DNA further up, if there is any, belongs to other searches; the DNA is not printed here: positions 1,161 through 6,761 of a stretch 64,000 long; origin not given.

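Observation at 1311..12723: smpB flanked by two ~1800-aa anchored surface enzymes: an Endonuclease-I nuclease and a C11 clostripain-like protease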

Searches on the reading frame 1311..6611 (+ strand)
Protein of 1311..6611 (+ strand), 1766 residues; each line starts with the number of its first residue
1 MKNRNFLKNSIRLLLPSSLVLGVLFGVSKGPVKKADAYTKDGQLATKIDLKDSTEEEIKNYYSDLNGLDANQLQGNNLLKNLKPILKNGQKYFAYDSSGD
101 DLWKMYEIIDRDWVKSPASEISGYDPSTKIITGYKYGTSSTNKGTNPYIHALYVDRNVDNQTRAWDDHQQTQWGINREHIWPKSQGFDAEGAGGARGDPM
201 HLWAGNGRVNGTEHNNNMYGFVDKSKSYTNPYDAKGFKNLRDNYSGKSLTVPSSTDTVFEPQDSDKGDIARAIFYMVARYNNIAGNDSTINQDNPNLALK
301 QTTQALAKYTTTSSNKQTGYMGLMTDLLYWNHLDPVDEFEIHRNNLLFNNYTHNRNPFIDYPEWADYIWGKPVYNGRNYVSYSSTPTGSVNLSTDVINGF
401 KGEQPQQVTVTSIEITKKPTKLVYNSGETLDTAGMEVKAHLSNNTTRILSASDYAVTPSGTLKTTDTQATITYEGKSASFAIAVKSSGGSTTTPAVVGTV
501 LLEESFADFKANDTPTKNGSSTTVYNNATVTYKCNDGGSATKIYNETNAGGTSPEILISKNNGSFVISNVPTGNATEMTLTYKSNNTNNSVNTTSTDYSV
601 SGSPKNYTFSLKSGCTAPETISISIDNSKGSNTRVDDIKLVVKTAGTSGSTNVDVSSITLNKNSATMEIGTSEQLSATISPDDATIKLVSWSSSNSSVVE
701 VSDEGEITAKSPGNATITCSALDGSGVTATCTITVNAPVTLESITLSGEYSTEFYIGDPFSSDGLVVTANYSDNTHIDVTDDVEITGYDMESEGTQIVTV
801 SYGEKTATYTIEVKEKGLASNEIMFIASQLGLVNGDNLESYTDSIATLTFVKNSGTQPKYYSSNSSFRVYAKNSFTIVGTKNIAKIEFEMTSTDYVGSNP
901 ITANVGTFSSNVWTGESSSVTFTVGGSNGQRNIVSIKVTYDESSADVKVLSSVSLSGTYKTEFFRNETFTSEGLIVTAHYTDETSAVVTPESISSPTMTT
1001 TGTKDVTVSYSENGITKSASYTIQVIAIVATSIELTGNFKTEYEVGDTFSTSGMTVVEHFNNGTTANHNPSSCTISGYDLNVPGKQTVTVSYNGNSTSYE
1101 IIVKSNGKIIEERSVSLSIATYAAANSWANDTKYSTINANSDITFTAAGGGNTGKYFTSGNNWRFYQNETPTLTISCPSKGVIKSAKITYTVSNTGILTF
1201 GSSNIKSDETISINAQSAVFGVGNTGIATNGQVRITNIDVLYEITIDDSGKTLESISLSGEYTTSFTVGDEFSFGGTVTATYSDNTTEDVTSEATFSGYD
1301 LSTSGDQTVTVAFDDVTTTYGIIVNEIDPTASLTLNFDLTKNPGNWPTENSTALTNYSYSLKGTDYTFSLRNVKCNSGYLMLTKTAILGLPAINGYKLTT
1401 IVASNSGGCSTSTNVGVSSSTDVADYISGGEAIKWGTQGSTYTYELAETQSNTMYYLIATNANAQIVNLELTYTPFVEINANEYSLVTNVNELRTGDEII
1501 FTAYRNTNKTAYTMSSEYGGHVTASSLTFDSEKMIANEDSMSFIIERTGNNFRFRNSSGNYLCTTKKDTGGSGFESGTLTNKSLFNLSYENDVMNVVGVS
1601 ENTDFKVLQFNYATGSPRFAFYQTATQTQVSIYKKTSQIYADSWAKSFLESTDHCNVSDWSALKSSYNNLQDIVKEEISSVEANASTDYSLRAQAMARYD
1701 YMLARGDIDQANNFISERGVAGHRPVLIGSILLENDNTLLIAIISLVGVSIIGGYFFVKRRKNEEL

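Call 6: search_protein_families(library=pfam, proteins=[window:1311-6611:+], max_evalue=0.01)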
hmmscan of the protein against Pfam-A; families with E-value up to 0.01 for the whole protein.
window:1311-6611:+ (1766 aa): 4 families
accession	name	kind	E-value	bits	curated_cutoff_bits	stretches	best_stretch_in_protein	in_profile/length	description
PF07523.18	Big_3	-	9.8e-33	112.7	21.2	4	1040-1103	5-68/68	Bacterial Ig-like domain (group 3)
PF04231.19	Endonuclease_1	-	4.3e-26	92.5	25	1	142-363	62-235/235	Endonuclease I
PF02368.24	Big_2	-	2.4e-15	56.7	22.8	1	655-726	2-73/79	Bacterial Ig-like domain (group 2)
PF08796.15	DUF1797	-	0.0002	21.8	27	0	781-816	12-47/67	Protein of unknown function (DUF1797)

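Call 7: search_protein_families(library=ncbifam, proteins=[window:1311-6611:+], max_evalue=0.01)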
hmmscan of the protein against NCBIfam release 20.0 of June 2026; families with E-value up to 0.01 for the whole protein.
window:1311-6611:+ (1766 aa): 0 families

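Call 15: find_encoding_contigs(protein=window:1311-6611:+, flank=3000, max_places=4)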
Protein window:1311-6611:+ (1766 aa): no gene with exactly this product is on record in the collection.
